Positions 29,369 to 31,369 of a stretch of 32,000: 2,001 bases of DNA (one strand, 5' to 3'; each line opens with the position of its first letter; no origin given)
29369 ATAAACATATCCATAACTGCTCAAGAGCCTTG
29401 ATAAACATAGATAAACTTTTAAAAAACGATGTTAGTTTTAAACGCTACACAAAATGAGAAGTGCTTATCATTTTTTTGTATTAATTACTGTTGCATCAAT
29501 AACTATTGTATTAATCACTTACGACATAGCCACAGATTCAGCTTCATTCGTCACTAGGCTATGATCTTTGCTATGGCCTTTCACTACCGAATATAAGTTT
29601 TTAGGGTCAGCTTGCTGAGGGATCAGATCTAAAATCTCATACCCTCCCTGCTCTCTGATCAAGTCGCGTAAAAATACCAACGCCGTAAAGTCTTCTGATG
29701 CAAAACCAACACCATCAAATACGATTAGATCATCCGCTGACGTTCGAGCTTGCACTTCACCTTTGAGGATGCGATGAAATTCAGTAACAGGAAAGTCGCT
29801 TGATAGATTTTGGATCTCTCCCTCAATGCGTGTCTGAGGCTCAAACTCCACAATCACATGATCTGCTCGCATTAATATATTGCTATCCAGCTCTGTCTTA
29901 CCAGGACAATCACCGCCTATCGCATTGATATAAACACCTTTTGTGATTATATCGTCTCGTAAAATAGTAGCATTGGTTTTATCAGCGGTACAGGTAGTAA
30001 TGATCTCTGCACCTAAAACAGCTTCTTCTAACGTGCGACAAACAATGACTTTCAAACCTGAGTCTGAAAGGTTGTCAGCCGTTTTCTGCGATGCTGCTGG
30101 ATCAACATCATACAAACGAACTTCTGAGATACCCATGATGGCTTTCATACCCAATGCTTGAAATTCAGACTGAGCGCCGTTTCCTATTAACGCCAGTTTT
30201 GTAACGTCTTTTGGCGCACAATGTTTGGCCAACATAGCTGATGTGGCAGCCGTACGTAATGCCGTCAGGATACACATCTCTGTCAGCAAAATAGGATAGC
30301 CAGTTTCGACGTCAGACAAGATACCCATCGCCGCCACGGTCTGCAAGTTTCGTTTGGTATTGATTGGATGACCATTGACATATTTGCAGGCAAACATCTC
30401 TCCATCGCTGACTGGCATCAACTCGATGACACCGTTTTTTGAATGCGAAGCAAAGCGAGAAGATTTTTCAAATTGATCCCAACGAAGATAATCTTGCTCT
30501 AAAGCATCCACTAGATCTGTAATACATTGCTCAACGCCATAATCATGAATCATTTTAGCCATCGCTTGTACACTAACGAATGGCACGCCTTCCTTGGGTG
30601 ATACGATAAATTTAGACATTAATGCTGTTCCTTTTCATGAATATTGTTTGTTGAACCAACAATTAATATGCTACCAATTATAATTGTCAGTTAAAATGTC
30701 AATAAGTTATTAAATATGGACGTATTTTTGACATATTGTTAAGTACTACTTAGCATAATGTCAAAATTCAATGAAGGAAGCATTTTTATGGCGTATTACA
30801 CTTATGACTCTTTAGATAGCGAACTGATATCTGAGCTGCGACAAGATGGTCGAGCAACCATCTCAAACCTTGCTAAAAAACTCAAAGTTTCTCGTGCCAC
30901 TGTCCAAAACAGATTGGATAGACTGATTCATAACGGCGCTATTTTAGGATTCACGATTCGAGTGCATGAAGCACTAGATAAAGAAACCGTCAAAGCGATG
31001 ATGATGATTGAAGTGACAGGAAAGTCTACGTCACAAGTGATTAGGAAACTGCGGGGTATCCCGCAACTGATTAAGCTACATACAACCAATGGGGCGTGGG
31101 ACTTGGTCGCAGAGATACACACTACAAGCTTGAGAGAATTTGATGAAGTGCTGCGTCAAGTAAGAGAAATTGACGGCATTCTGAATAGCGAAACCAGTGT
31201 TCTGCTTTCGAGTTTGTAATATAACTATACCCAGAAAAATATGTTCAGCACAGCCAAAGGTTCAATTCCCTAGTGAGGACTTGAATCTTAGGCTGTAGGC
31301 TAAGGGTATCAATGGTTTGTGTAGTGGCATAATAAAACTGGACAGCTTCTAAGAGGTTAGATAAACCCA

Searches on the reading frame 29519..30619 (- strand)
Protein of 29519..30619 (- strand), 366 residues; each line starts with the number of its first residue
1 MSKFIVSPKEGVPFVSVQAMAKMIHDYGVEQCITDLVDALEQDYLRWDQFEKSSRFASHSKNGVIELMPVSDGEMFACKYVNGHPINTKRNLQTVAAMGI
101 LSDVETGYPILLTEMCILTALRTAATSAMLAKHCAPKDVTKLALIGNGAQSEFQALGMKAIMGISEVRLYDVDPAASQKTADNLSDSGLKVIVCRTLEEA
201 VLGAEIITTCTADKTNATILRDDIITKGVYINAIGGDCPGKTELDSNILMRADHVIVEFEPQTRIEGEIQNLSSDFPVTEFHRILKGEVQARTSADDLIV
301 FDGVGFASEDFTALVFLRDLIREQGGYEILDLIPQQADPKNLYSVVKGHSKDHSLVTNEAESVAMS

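Call 47: search_protein_families(library=pfam, proteins=[window:29519-30619:-], max_evalue=0.00001)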
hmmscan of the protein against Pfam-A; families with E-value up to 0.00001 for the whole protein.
window:29519-30619:- (366 aa): 1 family
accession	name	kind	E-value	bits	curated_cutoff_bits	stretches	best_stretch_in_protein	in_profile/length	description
PF02423.21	OCD_Mu_crystall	-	1.4e-100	336.8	24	1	20-323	4-312/314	Ornithine cyclodeaminase/mu-crystallin family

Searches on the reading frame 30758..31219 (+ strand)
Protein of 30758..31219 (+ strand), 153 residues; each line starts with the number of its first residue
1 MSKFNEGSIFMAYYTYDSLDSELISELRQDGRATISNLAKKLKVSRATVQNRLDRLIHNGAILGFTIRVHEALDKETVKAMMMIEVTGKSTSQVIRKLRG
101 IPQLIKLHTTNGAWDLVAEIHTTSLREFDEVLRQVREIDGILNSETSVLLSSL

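Call 47: search_protein_families(library=pfam, proteins=[window:30758-31219:+], max_evalue=0.00001)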
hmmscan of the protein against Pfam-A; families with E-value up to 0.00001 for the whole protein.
window:30758-31219:+ (153 aa): 5 families
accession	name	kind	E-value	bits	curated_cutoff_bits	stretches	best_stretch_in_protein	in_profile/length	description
PF01037.27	AsnC_trans_reg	-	6.3e-15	55.3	25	1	83-151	2-72/73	Lrp/AsnC ligand binding domain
PF13404.12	HTH_AsnC-type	-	1.4e-10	41.2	27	1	17-56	2-41/42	AsnC-type helix-turn-helix domain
PF13412.12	HTH_24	-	8.6e-09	35.3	21.9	1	17-60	2-45/48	Winged helix-turn-helix DNA-binding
PF01047.28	MarR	-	2.5e-06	27.7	24.6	1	24-62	9-47/59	MarR family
PF08279.18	HTH_11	-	3.9e-06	27.1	25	1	23-60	5-43/55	HTH domain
